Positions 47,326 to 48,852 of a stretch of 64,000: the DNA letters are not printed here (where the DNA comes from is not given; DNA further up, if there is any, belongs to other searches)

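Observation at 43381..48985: Tight same-strand array: helical-repeat protein, aDim2-like KH protein, top6B, top6A, unknown 409-aa protein, small basic protein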

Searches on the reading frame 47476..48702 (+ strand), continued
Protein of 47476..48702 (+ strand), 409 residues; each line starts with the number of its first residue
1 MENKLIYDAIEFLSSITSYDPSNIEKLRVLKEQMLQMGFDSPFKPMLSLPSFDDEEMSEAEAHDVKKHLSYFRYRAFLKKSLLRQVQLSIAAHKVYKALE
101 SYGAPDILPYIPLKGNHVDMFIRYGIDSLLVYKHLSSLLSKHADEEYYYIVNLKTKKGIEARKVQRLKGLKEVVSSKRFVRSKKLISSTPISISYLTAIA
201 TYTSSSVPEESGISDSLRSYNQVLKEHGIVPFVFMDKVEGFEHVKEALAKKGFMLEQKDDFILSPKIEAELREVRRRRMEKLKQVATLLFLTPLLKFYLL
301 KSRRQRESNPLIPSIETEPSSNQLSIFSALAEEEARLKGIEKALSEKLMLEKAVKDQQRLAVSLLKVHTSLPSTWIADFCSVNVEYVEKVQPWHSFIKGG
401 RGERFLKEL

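Call 34: find_encoding_contigs(protein=P0007, flank=8000, max_places=2)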
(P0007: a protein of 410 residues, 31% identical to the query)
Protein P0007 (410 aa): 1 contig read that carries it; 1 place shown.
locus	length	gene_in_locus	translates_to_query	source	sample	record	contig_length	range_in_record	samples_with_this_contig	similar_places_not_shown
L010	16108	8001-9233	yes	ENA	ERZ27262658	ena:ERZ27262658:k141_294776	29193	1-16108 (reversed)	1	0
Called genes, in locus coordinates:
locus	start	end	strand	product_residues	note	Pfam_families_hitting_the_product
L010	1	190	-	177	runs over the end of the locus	PF00588:SpoU_methylase (weak), PF01994:Trm56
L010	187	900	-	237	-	PF00483:NTP_transferase, PF12804:NTP_transf_3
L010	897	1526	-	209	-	PF01940:DUF92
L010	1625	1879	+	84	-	-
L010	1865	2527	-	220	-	PF01912:eIF-6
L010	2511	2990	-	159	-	PF01198:Ribosomal_L31e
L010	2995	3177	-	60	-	PF00832:Ribosomal_L39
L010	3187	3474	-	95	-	PF01984:dsDNA_bind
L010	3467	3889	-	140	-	PF01090:Ribosomal_S19e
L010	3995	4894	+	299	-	PF01699:Na_Ca_ex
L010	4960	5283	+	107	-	-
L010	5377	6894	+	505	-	PF02518:HATPase_c, PF13589:HATPase_c_3, PF09239:Topo-VIb_trans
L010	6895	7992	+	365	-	PF04406:TP6A_N, PF21180:TOP6A-Spo11_Toprim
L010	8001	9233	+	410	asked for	PF04409:DUF530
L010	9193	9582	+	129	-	PF28505:DUF1699_N (weak)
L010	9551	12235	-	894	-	-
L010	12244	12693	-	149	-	PF04079:SMC_ScpB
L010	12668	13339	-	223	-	PF02616:SMC_ScpA (faint)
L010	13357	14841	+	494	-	PF01935:DUF87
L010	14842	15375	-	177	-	PF03703:bPH_2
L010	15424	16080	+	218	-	PF11617:Cu-binding_MopE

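Call 35: find_encoding_contigs(protein=P0010, flank=8000, max_places=2)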
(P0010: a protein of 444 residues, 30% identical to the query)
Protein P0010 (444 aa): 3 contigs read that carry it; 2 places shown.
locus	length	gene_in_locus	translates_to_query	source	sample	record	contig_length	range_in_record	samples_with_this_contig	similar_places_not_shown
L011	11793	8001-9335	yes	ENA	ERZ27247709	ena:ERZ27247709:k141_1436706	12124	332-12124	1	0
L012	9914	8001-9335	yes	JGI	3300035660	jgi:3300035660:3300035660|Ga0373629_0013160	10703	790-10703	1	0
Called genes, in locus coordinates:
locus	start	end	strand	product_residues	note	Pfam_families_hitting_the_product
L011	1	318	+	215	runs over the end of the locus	?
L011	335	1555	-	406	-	PF01964:ThiC_Rad_SAM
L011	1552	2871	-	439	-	PF08543:Phos_pyr_kin, PF00294:PfkB (weak), PF10120:ThiN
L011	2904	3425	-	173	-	-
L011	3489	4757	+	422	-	PF01523:PmbA_TldD_1st (weak), PF19289:PmbA_TldD_3rd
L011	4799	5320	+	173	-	PF00013:KH_1 (faint), PF21800:KH_KRR1_2nd (weak), PF22891:KH_PNO1_2nd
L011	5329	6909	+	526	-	PF02518:HATPase_c, PF13589:HATPase_c_3, PF09239:Topo-VIb_trans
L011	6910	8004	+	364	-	PF04406:TP6A_N, PF20768:Topo_VI_alpha (weak), PF21180:TOP6A-Spo11_Toprim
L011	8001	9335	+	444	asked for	PF04409:DUF530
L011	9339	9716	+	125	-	-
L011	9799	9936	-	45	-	-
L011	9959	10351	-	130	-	PF02661:Fic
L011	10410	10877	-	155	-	PF00383:dCMP_cyt_deam_1, PF14437:MafB19-deam, PF14439:Bd3614-deam (weak)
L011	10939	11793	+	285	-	?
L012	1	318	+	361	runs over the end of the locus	PF13620:CarboxypepD_reg, PF13715:CarbopepD_reg_2 (weak)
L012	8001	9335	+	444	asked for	PF04409:DUF530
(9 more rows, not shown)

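Call 36: predict_structure(alignment_id=A1)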
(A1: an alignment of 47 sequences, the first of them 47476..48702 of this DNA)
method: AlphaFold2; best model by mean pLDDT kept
length: 409 residues; sequences in the alignment: 47
mean_pLDDT: 91.9   pTM: 0.87
mean pLDDT of the five models: 91.9, 90.1, 90.1, 89.7, 87.8
residues with pLDDT >= 90: 316; 70-90: 70; 50-70: 23; < 50: 0
segments of 3 or more residues with pLDDT < 50: none
pLDDT, mean of each block of 10 residues (from residue 1): 90 97 97 95 70 74 88 90 97 98 96 97 95 98 94 85 83 88 96 98 91 91 95 94 96 93 96 94 97 97 97 97 97 93 96 93 96 97 95 72 60
secondary structure, 60 per line:
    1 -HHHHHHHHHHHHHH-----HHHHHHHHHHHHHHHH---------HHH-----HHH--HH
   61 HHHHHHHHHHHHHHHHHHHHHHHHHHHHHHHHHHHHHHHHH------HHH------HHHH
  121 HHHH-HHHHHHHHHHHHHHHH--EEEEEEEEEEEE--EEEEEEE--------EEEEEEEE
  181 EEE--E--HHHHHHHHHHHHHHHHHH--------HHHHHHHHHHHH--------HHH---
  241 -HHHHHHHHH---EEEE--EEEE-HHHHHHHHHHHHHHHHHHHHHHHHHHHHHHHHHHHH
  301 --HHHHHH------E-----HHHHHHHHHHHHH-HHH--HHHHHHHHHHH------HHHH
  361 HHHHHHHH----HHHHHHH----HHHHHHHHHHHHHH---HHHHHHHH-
elements in order: H2-15 H21-36 H59-101 H117-124 H126-141 E144-155 E158-164 E173-183 H189-206 H215-226 H242-250 E254-257 E260-263 H265-300 H303-308 H321-333 H340-350 H357-368 H373-379 H384-397 H401-408
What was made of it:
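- Fold: DUF530 model is confident, pLDDT 91.9 (call 36).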

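Call 40: fold_search(model_id=the predicted structure, library=pdb)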
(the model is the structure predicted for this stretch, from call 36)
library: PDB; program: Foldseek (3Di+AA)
matches with E <= 10: 188; with E <= 0.001: 0
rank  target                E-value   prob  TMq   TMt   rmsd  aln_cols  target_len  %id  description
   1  7kb5_A                3.4e-01  0.10  0.13  0.12  24.7       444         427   10  Cryo-EM structure of the Sec complex from yeast, Sec63 FN3 and residues 210-216 mutated (released 2021-01-06)
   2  7r3i_A                8.6e-01  0.07  0.10  0.15  23.2       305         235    9  PROSS optimitzed variant of RhlR (61 mutations) in complex with the synthetic antagonist mBTL (released 2022-12-14)
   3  8z9a_A                9.8e-01  0.06  0.13  0.13  25.3       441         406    8  Cryo-EM structure of the insect olfactory receptor OR5-Orco heterocomplex from Acyrthosiphon pisum bound with geranyl  (released 2024-06-19)
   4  7tbo_A                1.0e+00  0.06  0.11  0.13  20.1       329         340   13  LOV2-DARPIN fusion : D12 (released 2023-07-05)
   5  4y15_C                1.1e+00  0.06  0.09  0.14  23.2       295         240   12  SdiA in complex with 3-oxo-C6-homoserine lactone (released 2015-04-08)
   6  4y15_A                1.2e+00  0.05  0.10  0.14  22.7       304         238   12  SdiA in complex with 3-oxo-C6-homoserine lactone (released 2015-04-08)
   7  5dd8_A                1.2e+00  0.35  0.11  0.25  11.2       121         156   14  The Crystal structure of HucR mutant (HucR-E48Q) from Deinococcus radiodurans (released 2015-09-09)
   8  7tcd                  1.2e+00  0.08  0.13  0.12  23.8       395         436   12  LOV2-DARPIN fusion: D13 (released 2023-07-05)
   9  4y15_B                1.2e+00  0.06  0.10  0.15  22.7       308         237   12  SdiA in complex with 3-oxo-C6-homoserine lactone (released 2015-04-08)
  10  7r3g_A                1.3e+00  0.05  0.11  0.16  22.1       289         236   13  PROSS optimitzed variant of RhlR (75 mutations) in complex with the synthetic antagonist mBTL (released 2022-12-14)
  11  7kam_A                1.4e+00  0.06  0.12  0.11  21.0       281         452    9  Cryo-EM structure of the Sec complex from T. lanuginosus, wild-type, class with Sec62, plug-closed conformation (released 2021-01-06)
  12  8q72_E                1.5e+00  0.06  0.09  0.08  22.3       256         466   11  E. coli plasmid-borne JetABCD(E248A) core in a cleavage-competent state (released 2024-01-31)
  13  7cu3_A                1.5e+00  0.03  0.09  0.04  30.8       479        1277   10  Structure of mammalian NALCN-FAM155A complex at 2.65 angstrom (released 2020-11-18)
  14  6qvz_A                1.5e+00  0.13  0.13  0.20  19.6       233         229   10  The Transcriptional Regulator PrfA-L140H mutant from Listeria Monocytogenes (released 2020-04-01)
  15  3hsr_B                1.6e+00  0.57  0.11  0.27   8.0        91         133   14  Crystal structure of Staphylococcus aureus protein SarZ in mixed disulfide form (released 2009-07-07)
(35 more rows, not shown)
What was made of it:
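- Weak MarR-type winged-helix hints in DUF530 (call 40).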

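Call 42: search_solved_structures(query=A1, max_evalue=1)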
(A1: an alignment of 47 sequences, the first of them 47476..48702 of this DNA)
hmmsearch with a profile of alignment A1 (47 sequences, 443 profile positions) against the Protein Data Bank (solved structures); distinct sequences matched with E-value up to 1: 1.
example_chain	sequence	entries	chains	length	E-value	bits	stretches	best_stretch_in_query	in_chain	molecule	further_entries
4zqa_A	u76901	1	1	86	0.092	14.7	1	242-308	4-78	Sin3 histone deacetylase corepressor complex component SDS3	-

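Call 54: search_protein_families(library=pfam, alignment_id=A1, max_evalue=1)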
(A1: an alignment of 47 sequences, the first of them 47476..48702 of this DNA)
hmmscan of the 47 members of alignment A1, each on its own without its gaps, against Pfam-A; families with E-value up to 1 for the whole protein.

A. member 1, window:47476-48702:+ (409 aa): 3 families
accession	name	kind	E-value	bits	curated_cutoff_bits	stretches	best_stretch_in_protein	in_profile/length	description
PF04409.17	DUF530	-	7e-20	71.4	27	2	11-95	31-115/521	Protein of unknown function (DUF530)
PF22537.1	WbmS-like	-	0.047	14.1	27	1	159-246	63-149/186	Polysaccharide deacetylase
PF13490.11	zf-HC2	-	0.17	12.4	22.2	1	49-70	8-29/35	Putative zinc-finger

B. families by the number of members that match (of 47 scanned): 48 families (the first 25 are shown)
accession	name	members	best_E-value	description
PF04409.17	DUF530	43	3.8e-225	Protein of unknown function (DUF530)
PF13490.11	zf-HC2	2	0.068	Putative zinc-finger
PF17910.6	FeoB_Cyto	2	0.14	FeoB cytosolic helical domain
PF25642.1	DUF7944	1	0.002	Domain of unknown function (DUF7944)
PF05192.23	MutS_III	1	0.0026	MutS domain III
PF03915.18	AIP3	1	0.01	Actin interacting protein 3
PF21226.3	MalQ_N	1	0.017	MalQ N-terminal beta sandwich domain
PF11203.13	EccE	1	0.019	Putative type VII ESX secretion system translocon, EccE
PF25459.1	AIM3_BBC1_C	1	0.019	AIM3/BBC1 Cysteine proteinase-fold domain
PF17754.6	TetR_C_14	1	0.034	MftR C-terminal domain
PF03462.23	PCRF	1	0.034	PCRF domain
PF18941.5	DUF5688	1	0.036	Family of unknown function (DUF5688)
PF10437.14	Lip_prot_lig_C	1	0.039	Bacterial lipoate protein ligase C-terminus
PF08678.16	Rsbr_N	1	0.041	Rsbr N terminal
PF12899.13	Glyco_hydro_100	1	0.041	Alkaline and neutral invertase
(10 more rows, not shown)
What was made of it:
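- Tried and rejected: Profile searches of DUF530 against PDB sequences (call 42) and against Pfam at E up to 1 (call 54) gave nothing consistent.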

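Call 55: list_cluster_members(proteins=[P0091, P0096, P0020, P0038, P0048, P0051, P0078, P0088, P0090, P0085])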
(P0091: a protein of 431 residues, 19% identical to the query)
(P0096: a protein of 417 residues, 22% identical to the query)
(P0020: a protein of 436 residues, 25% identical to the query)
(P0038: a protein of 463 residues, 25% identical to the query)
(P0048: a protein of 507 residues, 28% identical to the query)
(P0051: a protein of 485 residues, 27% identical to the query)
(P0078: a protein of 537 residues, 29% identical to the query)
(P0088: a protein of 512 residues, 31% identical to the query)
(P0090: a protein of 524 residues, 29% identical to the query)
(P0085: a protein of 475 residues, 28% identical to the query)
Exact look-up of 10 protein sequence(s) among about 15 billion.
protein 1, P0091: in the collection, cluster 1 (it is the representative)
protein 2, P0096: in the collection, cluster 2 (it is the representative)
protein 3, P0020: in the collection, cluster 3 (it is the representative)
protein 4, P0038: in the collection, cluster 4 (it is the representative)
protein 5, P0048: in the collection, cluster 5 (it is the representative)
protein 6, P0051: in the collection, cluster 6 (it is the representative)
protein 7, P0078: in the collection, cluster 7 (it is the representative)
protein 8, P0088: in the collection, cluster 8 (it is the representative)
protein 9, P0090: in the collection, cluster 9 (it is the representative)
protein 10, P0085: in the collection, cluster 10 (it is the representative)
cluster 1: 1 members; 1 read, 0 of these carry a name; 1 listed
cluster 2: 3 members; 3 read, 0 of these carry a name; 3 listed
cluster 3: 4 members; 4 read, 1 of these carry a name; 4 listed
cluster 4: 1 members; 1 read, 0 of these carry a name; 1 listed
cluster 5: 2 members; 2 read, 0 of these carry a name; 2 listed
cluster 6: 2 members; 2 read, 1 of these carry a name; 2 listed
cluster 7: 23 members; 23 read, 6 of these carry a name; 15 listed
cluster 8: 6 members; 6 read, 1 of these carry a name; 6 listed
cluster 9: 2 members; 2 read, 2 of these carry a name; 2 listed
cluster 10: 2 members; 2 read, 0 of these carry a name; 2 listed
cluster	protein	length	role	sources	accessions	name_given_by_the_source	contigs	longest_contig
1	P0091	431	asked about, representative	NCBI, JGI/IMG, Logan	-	-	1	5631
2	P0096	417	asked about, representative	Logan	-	-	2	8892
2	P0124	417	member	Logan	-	-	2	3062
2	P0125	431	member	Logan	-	-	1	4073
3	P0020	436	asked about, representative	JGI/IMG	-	-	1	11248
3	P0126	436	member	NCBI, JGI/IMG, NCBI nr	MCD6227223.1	DUF530 family protein [Candidatus Micrarchaeota archaeon]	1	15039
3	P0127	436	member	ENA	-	-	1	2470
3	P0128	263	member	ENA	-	-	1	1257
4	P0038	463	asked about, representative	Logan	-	-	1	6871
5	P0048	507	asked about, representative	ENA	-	-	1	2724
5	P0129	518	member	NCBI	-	-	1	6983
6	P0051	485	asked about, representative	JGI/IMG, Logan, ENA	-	-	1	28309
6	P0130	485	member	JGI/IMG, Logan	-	hypothetical protein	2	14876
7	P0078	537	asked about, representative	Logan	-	-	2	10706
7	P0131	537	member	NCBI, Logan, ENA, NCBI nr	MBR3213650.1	MAG: DUF530 domain-containing protein [Methanosphaera sp.] | DUF530 domain-containing protein [Methanosphaera sp.]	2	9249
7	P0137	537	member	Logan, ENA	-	-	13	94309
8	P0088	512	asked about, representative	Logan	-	-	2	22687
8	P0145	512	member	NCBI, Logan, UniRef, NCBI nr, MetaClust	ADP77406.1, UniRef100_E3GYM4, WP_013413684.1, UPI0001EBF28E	Protein of unknown function DUF530 [Methanothermus fervidus DSM 2088] | DUF530 domain-containing protein n=1 Tax=Methanothermus fervidus (strain ATCC 43054 / DSM ... | DUF530 domain-containing protein [Methanothermus fervidus]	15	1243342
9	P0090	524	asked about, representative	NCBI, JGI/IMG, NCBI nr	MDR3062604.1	MAG: DUF530 domain-containing protein [Methanobrevibacter sp.] | Zn-finger domain-containing protein | DUF530 domain-containing protein [Methanobrevibacter sp.]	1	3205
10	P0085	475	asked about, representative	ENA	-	-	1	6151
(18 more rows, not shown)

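Call 74: search_protein_families(library=pfam, proteins=[L003:2357-3217:+, L005:6179-7030:+, L002:2967-4046:+, L002:4129-4875:+, L009:206-910:+, L010:4960-5280:+], max_evalue=0.1)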
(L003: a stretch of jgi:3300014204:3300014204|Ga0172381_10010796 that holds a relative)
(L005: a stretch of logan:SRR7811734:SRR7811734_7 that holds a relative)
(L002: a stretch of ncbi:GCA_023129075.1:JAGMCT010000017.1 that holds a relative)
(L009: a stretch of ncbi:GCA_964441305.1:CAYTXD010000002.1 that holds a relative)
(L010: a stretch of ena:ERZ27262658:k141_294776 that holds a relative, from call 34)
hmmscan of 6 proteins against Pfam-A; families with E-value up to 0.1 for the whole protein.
L003:2357-3217:+ (287 aa): 1 family
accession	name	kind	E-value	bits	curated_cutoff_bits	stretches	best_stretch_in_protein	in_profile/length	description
PF11577.13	NEMO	-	0.083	13.3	23.2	0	193-217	10-33/68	NF-kappa-B essential modulator NEMO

L005:6179-7030:+ (284 aa): 0 families

L002:2967-4046:+ (360 aa): 12 families
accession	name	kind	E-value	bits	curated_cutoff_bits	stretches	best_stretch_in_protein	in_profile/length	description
PF00023.36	Ank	-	7.1e-65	211.7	21.1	7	195-225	2-32/33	Ankyrin repeat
PF12796.13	Ank_2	-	3e-61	204.4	27.3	3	29-126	1-90/90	Ankyrin repeats (3 copies)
PF13637.12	Ank_4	-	3.8e-55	183.1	22.7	6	30-83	2-50/50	Ankyrin repeats (many copies)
PF13606.12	Ank_3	-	8.3e-49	157.6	22.3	7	63-91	2-30/30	Ankyrin repeat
PF13857.12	Ank_5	-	1.3e-35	121.4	27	6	60-100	13-53/56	Ankyrin repeats (many copies)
PF23745.1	ANK_LRRK2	-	1.9e-15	57.3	27.5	3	164-249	33-114/130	LRRK2 ANK repeat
PF24521.3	Ank_KRIT1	-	1.4e-11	44.8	80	2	26-92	47-113/149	KRIT1 ankyrin-repeats domain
PF06128.16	Shigella_OspC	-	0.00028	21.2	25.6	0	27-89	227-288/292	Shigella flexneri OspC protein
PF25253.1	DUF7855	-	0.0048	17.7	27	0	19-54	27-60/112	Family of unknown function (DUF7855)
PF12970.12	DUF3858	-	0.0059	17.2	27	0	184-237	54-107/116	Domain of Unknown Function with PDB structure (DUF3858)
PF03720.21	UDPG_MGDP_dh_C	-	0.011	16.6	30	0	208-237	20-49/103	UDP-glucose/GDP-mannose dehydrogenase family, UDP binding domain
PF04519.19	Bactofilin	-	0.056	14.1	27.9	0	202-222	74-94/98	Polymer-forming cytoskeletal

L002:4129-4875:+ (249 aa): 1 family
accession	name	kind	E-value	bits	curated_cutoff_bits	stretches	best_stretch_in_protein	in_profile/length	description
PF13646.12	HEAT_2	-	0.00024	21.8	27.7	1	184-238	27-79/88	HEAT repeats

L009:206-910:+ (235 aa): 0 families

L010:4960-5280:+ (107 aa): 3 families
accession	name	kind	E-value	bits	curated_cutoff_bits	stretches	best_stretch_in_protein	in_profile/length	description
PF18895.5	T4SS_pilin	-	0.00084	19.8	26.6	1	25-95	3-71/71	Type IV secretion system pilin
PF04846.18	Herpes_pp38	-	0.0038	17.5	26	1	41-85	12-57/63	Herpesvirus pp38 phosphoprotein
PF23494.1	bPH_10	-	0.005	16.7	27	1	63-99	3-39/151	YqeB-like bacterial PH domain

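Call 75: find_encoding_contigs(protein=P0145, flank=6000, max_places=1)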
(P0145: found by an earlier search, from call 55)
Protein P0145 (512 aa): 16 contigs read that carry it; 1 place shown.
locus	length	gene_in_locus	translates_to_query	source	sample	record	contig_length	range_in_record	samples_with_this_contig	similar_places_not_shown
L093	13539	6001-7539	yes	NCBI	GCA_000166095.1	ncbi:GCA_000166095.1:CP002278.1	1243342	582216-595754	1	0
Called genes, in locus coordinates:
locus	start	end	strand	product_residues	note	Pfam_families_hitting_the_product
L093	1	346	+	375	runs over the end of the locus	PF01959:DHQS, PF26558:DHQS_2nd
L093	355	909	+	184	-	PF10469:AKAP7_NLS, PF02834:LigT_PEase, PF13563:2_5_RNA_ligase2, PF02834:LigT_PEase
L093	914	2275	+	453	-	PF01909:NTP_transf_2, PF09249:tRNA_NucTransf2, PF21133:CAA_C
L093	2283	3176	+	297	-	PF01896:DNA_primase_S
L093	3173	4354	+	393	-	PF04104:DNA_primase_lrg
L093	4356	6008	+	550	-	PF00133:tRNA-synt_1, PF01406:tRNA-synt_1e (weak), PF09334:tRNA-synt_1g, PF01406:tRNA-synt_1e (weak), PF19303:Anticodon_3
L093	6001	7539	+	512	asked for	PF04409:DUF530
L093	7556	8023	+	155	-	PF13565:HTH_32 (faint), PF28505:DUF1699_N, PF13518:HTH_28 (faint), PF13551:HTH_29 (faint), PF01978:TrmB (faint), PF13384:HTH_23 (faint), PF08281:Sigma70_r4_2 (faint), PF02796:HTH_7 (faint), +2 more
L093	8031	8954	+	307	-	PF00953:Glycos_transf_4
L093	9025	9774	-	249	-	PF07719:TPR_2 (faint), PF13424:TPR_12 (weak)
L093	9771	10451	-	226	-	PF06745:ATPase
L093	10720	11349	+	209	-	PF00730:HhH-GPD, PF14520:HHH_5 (faint), PF00633:HHH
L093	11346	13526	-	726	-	PF01336:tRNA_anti-codon, PF01368:DHH (weak)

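Call 76: find_encoding_contigs(protein=P0137, flank=6000, max_places=1)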
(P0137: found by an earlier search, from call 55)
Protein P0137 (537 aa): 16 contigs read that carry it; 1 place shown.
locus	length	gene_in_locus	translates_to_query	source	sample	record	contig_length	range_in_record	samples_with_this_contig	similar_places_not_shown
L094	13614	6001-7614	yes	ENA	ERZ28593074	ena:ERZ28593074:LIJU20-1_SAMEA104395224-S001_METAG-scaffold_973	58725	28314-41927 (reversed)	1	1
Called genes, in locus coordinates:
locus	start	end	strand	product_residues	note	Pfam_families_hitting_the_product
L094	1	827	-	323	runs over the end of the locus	PF01896:DNA_primase_S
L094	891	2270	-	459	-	PF04104:DNA_primase_lrg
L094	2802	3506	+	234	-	PF02463:SMC_N (weak), PF00005:ABC_tran, PF13304:AAA_21 (faint)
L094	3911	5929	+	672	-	PF00133:tRNA-synt_1, PF01406:tRNA-synt_1e (faint), PF09334:tRNA-synt_1g, PF08264:Anticodon_1 (weak), PF19303:Anticodon_3, PF01588:tRNA_bind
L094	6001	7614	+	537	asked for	PF04409:DUF530, PF27007:DUF8328 (weak)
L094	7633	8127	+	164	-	PF28505:DUF1699_N, PF15978:TnsD (faint), PF02796:HTH_7 (faint), PF13384:HTH_23 (faint), PF13518:HTH_28 (faint), PF25787:HTH_SB (weak)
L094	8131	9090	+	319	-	PF00953:Glycos_transf_4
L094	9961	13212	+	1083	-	PF16640:Big_3_5 (weak)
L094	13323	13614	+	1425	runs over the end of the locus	PF16640:Big_3_5 (faint)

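Call 80: search_protein_families(library=pfam, proteins=[L010:9551-12232:-, L002:9654-11933:-], max_evalue=0.1)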
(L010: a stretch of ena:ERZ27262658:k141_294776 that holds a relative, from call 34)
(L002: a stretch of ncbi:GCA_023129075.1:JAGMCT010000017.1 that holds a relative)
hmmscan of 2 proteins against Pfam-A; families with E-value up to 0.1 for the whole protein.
L010:9551-12232:- (893 aa): 2 families
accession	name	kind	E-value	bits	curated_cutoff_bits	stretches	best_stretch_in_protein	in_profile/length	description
PF13140.11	DUF3980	-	0.069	14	25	0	7-72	15-75/87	Domain of unknown function (DUF3980)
PF08139.17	LPAM_1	-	0.087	13.7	20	0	8-25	1-17/18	Prokaryotic membrane lipoprotein lipid attachment site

L002:9654-11933:- (759 aa): 1 family
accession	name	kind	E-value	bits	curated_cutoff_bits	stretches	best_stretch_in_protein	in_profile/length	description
PF01464.25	SLT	-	0.00011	22.2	21.3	1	480-616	4-78/117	Transglycosylase SLT domain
